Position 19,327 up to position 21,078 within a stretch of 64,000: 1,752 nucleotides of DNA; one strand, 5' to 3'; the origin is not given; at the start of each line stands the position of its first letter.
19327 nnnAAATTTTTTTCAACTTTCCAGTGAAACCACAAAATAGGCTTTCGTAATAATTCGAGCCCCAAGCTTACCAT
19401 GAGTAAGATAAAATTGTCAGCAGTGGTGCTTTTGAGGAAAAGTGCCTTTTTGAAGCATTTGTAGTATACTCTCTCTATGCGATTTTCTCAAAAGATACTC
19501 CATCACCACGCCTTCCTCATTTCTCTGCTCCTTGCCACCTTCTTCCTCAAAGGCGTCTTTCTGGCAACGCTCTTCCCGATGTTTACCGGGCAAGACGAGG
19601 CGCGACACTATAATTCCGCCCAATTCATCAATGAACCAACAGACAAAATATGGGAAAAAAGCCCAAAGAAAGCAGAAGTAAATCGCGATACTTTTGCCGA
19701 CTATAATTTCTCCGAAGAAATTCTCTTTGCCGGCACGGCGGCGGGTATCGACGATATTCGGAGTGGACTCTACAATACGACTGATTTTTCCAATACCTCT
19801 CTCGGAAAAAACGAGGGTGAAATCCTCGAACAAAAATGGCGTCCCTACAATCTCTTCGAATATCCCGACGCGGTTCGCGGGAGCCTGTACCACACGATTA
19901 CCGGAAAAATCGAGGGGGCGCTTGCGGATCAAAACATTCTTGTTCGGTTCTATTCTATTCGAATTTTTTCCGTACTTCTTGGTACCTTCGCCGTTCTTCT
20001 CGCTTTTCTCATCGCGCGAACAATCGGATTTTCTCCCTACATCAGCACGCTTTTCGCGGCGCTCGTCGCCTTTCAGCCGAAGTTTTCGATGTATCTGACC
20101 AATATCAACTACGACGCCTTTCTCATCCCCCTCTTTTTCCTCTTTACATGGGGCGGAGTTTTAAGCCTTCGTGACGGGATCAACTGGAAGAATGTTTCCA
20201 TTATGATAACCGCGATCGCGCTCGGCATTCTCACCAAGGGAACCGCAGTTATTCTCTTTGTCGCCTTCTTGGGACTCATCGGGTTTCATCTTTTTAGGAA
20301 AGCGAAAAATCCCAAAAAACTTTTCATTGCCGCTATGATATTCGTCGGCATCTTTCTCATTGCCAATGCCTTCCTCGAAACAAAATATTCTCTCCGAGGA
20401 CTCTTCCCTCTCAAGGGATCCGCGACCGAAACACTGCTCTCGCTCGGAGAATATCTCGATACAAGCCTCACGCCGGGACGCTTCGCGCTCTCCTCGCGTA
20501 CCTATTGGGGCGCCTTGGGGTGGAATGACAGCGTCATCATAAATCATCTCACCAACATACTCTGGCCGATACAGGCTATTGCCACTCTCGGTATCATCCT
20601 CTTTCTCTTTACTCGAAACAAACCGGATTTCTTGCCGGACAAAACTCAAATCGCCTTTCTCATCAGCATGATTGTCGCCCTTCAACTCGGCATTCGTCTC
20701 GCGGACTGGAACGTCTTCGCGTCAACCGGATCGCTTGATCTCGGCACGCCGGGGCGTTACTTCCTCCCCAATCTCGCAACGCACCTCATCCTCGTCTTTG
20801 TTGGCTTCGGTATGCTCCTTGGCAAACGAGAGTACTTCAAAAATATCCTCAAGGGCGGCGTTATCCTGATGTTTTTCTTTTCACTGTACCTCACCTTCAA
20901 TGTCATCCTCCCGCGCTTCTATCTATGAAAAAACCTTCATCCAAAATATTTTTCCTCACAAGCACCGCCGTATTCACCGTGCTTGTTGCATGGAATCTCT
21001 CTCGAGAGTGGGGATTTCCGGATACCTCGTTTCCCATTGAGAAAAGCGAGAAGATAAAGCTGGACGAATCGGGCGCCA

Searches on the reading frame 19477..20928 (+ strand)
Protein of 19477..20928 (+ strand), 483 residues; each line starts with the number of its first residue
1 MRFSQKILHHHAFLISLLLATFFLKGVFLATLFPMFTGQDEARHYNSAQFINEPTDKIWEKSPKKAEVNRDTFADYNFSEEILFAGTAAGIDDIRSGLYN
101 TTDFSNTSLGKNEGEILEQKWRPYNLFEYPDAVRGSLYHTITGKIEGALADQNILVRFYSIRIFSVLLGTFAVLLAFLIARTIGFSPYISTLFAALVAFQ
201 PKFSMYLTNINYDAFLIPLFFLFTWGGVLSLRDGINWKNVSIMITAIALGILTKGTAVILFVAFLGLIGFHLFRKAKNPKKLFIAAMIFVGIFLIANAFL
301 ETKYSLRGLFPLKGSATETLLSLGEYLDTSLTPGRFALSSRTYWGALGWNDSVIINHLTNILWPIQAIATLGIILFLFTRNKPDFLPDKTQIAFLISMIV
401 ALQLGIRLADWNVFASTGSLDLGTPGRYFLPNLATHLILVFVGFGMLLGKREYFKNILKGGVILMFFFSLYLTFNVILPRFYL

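Call 4: search_protein_families(library=pfam, proteins=[window:19477-20928:+], max_evalue=0.001)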
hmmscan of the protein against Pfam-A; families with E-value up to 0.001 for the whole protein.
window:19477-20928:+ (483 aa): 2 families
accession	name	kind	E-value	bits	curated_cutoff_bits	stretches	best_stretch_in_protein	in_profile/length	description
PF13231.12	PMT_2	-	1.5e-09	38.7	26.1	1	159-291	22-152/160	Dolichyl-phosphate-mannose-protein mannosyltransferase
PF02366.24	PMT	-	3.7e-07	30.4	22.7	1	155-286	78-212/245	Dolichyl-phosphate-mannose-protein mannosyltransferase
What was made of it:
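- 19477..20928 (+): PMT_2/ArnT-like GT-C glycosyltransferase with host-like GC content, flanking the island. Pfam PMT_2 (call 4).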

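Call 6: search_protein_families(library=ncbifam, proteins=[window:19477-20928:+], max_evalue=0.01)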
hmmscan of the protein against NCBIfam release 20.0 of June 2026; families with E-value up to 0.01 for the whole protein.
window:19477-20928:+ (483 aa): 0 families
